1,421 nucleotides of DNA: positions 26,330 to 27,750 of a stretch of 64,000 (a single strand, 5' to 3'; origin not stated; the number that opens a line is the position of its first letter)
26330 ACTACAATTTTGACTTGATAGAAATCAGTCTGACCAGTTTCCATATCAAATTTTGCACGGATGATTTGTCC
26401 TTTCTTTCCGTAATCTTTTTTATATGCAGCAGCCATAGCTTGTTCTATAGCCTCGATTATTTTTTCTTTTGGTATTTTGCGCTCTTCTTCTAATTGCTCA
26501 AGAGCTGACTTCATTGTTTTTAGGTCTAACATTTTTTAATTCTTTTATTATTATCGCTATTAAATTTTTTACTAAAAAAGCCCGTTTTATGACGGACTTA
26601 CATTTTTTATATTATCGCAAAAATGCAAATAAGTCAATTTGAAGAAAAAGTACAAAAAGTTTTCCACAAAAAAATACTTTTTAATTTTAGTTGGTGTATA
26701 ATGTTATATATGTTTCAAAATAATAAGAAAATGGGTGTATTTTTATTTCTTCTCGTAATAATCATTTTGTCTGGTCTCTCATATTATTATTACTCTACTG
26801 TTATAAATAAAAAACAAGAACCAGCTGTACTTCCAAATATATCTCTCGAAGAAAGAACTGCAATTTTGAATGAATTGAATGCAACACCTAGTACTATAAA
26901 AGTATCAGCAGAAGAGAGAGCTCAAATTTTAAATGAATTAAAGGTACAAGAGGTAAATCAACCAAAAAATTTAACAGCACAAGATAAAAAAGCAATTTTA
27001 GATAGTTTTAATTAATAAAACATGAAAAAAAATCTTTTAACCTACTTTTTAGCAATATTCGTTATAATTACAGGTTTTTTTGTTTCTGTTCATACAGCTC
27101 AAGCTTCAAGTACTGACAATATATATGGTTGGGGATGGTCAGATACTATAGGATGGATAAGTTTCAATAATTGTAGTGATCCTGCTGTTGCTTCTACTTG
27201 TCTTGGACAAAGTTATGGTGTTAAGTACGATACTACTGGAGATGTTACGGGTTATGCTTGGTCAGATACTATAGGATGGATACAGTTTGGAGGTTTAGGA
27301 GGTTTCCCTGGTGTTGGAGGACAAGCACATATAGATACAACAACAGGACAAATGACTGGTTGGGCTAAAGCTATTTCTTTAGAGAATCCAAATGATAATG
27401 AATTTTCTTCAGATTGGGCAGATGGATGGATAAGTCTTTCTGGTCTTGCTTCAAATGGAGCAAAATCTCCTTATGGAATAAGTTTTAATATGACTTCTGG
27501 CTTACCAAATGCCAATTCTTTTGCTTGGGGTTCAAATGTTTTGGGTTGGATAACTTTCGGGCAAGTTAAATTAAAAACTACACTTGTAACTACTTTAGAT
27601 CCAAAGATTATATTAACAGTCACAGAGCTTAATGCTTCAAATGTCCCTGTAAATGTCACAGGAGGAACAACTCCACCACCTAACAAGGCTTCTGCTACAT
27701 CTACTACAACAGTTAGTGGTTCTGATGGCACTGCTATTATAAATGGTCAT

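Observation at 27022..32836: Three consecutive large secreted paralogs form a candidate surface/host-attachment module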

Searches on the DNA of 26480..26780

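Call 101: search_rna_families(source=window, start=26480, end=26780, threshold=evalue, max_evalue=1)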
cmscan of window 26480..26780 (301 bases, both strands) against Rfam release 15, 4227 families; matches with E-value up to 1: 2.
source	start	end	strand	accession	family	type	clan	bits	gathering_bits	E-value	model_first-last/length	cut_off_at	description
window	26571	26650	-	RF01859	Phe_leader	Cis-reg; leader;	-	18.7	55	0.87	1-125/125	no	Phenylalanine leader peptide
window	26572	26642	-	RF00513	Trp_leader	Cis-reg; leader;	-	18.2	41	0.27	1-100/100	no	Tryptophan operon leader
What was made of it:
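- Tried and rejected: Rfam on the conserved nusA/small-gene intergenic region found nothing (call 101).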

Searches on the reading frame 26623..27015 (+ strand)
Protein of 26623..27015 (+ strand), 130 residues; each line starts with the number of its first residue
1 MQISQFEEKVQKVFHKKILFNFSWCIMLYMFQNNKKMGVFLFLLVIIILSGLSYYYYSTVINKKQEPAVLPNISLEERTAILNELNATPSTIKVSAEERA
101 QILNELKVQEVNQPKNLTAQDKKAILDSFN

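Call 3: search_protein_families(library=pfam, proteins=[window:26623-27015:+], max_evalue=1)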
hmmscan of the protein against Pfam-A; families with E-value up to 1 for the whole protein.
window:26623-27015:+ (130 aa): 3 families
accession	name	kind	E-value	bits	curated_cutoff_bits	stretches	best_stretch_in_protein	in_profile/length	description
PF04932.20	Wzy_C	-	0.011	15.9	31.7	1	20-83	24-89/149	O-Antigen ligase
PF17944.6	Arg_decarbox_C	-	0.013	16.4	23.3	0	71-87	27-43/51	Arginine decarboxylase C-terminal helical extension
PF02936.19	COX4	-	0.24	11.9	26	0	81-125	9-51/138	Cytochrome c oxidase subunit IV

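Call 6: search_protein_families(library=ncbifam, proteins=[window:26623-27015:+], max_evalue=1)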
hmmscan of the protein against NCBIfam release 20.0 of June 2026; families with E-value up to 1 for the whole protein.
window:26623-27015:+ (130 aa): 2 families
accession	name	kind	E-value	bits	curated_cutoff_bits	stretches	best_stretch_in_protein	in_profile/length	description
NF004750.0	PRK06080.1-2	equivalog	0.019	14.3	346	1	8-74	219-281/301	1,4-dihydroxy-2-naphthoate polyprenyltransferase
TIGR01231.1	lacC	equivalog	0.038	13.3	409.55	1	50-119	139-209/310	tagatose-6-phosphate kinase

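Call 7: search_protein_families(library=phrogs, proteins=[window:26623-27015:+], max_evalue=1)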
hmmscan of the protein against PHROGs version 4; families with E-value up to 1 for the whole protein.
window:26623-27015:+ (130 aa): 8 families
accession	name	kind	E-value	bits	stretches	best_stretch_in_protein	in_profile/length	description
phrog_10797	-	unknown function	0.021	15.5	1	31-94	10-72/194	-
phrog_1350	-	lysis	0.023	15.8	1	39-108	30-91/97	holin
phrog_739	-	lysis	0.029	15.6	1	30-110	2-78/122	Rz-like spanin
phrog_25713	-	unknown function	0.087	14.3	1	26-62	24-58/80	-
phrog_1481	-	unknown function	0.089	13.6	1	46-113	39-105/117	-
phrog_19867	-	unknown function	0.1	13.6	1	77-121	34-78/131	-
phrog_30805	-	unknown function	0.21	12.8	1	29-64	2-37/52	-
phrog_19912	-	unknown function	0.27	12.3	1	11-81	11-77/127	-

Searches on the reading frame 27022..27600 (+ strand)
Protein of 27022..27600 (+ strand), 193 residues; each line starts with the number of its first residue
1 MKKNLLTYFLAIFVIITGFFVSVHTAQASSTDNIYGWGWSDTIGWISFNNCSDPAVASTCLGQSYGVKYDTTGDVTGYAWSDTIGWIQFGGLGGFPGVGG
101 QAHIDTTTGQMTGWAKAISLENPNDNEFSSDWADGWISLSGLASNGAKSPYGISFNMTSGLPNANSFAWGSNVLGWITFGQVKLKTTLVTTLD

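Call 50: search_solved_structures(query=A4, max_evalue=10, show_alignments=2)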
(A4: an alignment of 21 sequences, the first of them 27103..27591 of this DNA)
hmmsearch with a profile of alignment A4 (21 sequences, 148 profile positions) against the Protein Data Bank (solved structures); distinct sequences matched with E-value up to 10: 4.
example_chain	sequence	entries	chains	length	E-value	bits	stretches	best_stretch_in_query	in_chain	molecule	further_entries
5mxe_A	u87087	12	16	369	0.0015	21.7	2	90-142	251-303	Photorhabdus asymbiotica lectin PHL | lectin PHL | Photorhabdus asymbitoca lectin PHL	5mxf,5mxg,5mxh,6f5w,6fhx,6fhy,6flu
8q82_A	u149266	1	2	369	0.023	17.8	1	94-138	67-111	Photorhabdus luminescens subsp. laumondii TTO1 complete genome segment 3/17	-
6rfz_A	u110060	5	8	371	0.057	16.5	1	94-140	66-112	lectin PLL2 from Photorhabdus laumondii | Photorhabdus luminescens subsp. laumondii TTO1 complete genome segment 3/17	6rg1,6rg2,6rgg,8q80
8jw0_Q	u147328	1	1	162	0.16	15.1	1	42-72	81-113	Chlorophyll a-chlorophyll c-peridinin-protein-complex I-17, acpPCI-17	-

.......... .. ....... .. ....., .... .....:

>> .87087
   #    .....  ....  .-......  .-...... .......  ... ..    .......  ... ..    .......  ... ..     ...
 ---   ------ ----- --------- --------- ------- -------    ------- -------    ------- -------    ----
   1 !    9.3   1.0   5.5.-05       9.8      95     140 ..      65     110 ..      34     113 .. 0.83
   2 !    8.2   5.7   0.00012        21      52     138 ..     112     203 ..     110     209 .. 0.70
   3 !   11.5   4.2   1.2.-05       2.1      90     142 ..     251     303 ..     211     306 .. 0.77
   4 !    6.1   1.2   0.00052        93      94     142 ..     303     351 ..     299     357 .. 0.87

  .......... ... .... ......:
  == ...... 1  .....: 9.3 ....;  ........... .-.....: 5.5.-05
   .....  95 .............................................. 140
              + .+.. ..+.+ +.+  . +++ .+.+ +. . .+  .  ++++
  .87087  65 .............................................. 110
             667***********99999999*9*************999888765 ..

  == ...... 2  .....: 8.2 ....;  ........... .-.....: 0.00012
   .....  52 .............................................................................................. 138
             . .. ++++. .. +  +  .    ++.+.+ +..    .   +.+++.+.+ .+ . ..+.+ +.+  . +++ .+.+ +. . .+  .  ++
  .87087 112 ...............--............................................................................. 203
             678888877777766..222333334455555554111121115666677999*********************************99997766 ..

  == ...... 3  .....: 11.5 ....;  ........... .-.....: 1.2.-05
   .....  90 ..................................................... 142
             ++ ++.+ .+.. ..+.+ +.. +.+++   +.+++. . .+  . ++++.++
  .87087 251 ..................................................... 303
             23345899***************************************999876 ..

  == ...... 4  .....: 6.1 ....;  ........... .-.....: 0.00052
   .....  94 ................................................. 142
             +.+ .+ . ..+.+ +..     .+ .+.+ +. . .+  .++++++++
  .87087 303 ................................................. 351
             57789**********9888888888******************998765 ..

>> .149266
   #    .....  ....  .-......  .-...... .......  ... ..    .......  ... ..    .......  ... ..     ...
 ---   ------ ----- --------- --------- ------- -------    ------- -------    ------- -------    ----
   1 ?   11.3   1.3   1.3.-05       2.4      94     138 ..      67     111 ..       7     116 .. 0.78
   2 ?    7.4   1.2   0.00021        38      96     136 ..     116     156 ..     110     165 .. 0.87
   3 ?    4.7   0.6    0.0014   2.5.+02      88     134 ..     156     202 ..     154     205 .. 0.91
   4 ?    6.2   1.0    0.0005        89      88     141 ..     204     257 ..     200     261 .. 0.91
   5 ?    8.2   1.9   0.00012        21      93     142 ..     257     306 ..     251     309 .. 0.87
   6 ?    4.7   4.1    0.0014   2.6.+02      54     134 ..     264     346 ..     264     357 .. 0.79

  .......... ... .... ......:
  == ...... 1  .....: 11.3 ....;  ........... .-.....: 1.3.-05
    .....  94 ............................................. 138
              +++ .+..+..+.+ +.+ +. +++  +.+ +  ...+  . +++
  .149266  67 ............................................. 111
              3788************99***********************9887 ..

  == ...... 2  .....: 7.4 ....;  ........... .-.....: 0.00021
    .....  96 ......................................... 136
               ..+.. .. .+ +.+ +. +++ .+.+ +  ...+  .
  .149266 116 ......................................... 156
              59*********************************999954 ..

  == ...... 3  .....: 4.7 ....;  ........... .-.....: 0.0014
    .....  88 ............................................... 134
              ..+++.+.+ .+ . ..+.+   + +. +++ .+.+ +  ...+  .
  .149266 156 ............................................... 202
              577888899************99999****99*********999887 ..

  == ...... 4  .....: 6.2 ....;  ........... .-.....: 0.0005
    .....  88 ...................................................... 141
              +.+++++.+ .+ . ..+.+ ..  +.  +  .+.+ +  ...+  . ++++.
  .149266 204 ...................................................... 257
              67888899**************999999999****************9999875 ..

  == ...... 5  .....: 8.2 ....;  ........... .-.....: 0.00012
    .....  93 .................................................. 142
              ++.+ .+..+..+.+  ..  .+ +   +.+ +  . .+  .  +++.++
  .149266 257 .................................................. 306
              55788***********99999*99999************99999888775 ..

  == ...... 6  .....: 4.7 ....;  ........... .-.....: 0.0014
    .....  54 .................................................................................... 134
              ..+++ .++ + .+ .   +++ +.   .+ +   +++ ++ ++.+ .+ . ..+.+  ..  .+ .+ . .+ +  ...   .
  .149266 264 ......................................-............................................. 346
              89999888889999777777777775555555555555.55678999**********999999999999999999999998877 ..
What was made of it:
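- On PLL/PHL seven-bladed beta-propeller lectins: Profile hit at E 0.0015 to the blade motif only (call 50).
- The W-domain profile weakly matches blades of the Photorhabdus PHL and PLL lectins (E 0.0015, call 50).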

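Call 58: predict_structure(alignment_id=A4)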
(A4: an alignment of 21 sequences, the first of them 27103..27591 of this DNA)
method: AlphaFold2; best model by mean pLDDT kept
length: 163 residues; sequences in the alignment: 21
mean_pLDDT: 82.2   pTM: 0.79
mean pLDDT of the five models: 82.2, 82.1, 81.1, 81.0, 80.5
residues with pLDDT >= 90: 70; 70-90: 56; 50-70: 37; < 50: 0
segments of 3 or more residues with pLDDT < 50: none
pLDDT, mean of each block of 10 residues (from residue 1): 80 89 70 75 93 88 89 89 94 61 66 78 90 92 83 87 54
secondary structure, 60 per line:
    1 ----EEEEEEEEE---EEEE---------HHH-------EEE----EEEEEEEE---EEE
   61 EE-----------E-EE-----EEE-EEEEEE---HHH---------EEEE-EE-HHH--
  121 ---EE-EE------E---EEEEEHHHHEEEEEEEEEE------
elements in order: E5-13 E17-20 E40-42 E47-54 E58-62 E83-85 E87-92 E108-111 E139-143 H144-147 E148-157
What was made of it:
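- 27109..27576 (+): W-domain of P1 (aa 30-185): four repeats of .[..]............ Predicted 8-stranded up-and-down beta-barrel. It is the most conserved part of P1. AF2 pLDDT 82, pTM 0.79 (call 58).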

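Call 66: find_related_loci(query=A4, collection=viral_contigs, flank=5000)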
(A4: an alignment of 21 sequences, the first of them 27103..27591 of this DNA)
Query A4 (163 aa) in viral_contigs; peptide patterns used: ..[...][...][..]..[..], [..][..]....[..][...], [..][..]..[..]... (x = any residue, [..] = any of these).
63 stretches matched a pattern, but none encodes a relative of the query by tblastn (E <= 1e-3).

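Call 68: fold_search(model_id=the predicted structure, library=pdb)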
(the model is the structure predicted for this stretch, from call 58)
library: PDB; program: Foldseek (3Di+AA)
matches with E <= 10: 141; with E <= 0.001: 0
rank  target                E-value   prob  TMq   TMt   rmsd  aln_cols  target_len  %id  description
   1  8gm3_A                1.9e-01  0.84  0.39  0.30   4.9       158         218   13  Vibrio harveyi Holo HphA (released 2024-03-27)
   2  4qq1_C                3.6e-01  0.30  0.33  0.14   7.8       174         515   11  Crystal structure of the isotype 1 Transferrin binding protein B (TbpB) from serogroup B Neisseria meningitidis (released 2015-04-01)
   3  7re4_A                6.6e-01  0.63  0.42  0.30   6.1       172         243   12  Apo Hemophilin from A. baumannii (released 2021-11-17)
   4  8glo                  7.3e-01  0.44  0.38  0.27   5.2       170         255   10  Haemophilus parainfluenzae Holo HphA (released 2024-03-27)
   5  8h1s_C                7.7e-01  0.38  0.30  0.08   6.5       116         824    8  Crystal structure of apo-LptDE complex (released 2023-10-11)
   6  7z6w                  7.7e-01  0.08  0.26  0.24  14.9       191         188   12  Complex of E. coli LolA and lipoprotein (released 2022-09-07)
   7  4ory_G                8.1e-01  0.05  0.18  0.18  15.7       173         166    8  Three-dimensional structure of the C65A-K59A double mutant of Human lipocalin-type Prostaglandin D Synthase holo, seco (released 2014-08-06)
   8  4ki3_K                9.5e-01  0.05  0.20  0.19  15.4       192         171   14  1.70 Angstrom resolution crystal structure of outer-membrane lipoprotein carrier protein (lolA) from Yersinia pestis C (released 2013-05-15)
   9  4ki3_G                9.5e-01  0.05  0.20  0.19  15.5       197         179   13  1.70 Angstrom resolution crystal structure of outer-membrane lipoprotein carrier protein (lolA) from Yersinia pestis C (released 2013-05-15)
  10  7w21                  1.0e+00  0.04  0.17  0.11  15.5       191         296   12  Structure of the M. tuberculosis HtrA N269A mutant (released 2022-11-23)
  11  8h1s_A                1.1e+00  0.33  0.31  0.08   6.2       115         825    8  Crystal structure of apo-LptDE complex (released 2023-10-11)
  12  4orw_A                1.1e+00  0.06  0.21  0.22  15.2       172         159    8  Three-dimensional structure of the C65A-K59A double mutant of Human lipocalin-type Prostaglandin D Synthase apo-form (released 2014-08-06)
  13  2z9i_C                1.1e+00  0.03  0.16  0.11  15.1       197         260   13  Crystal structure of RV0983 from Mycobacterium tuberculosis- Proteolytically active form (released 2008-06-10)
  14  4ki3_D                1.2e+00  0.05  0.21  0.20  15.3       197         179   14  1.70 Angstrom resolution crystal structure of outer-membrane lipoprotein carrier protein (lolA) from Yersinia pestis C (released 2013-05-15)
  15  4ki3_E                1.2e+00  0.04  0.19  0.19  15.0       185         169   14  1.70 Angstrom resolution crystal structure of outer-membrane lipoprotein carrier protein (lolA) from Yersinia pestis C (released 2013-05-15)
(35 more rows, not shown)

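Call 97: search_dna_similar(query=window:27022-27600:+, collection=phages, mode=protein, max_evalue=0.001, max_rows=10)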
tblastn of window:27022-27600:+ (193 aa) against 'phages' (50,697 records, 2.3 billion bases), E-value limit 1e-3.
No match.
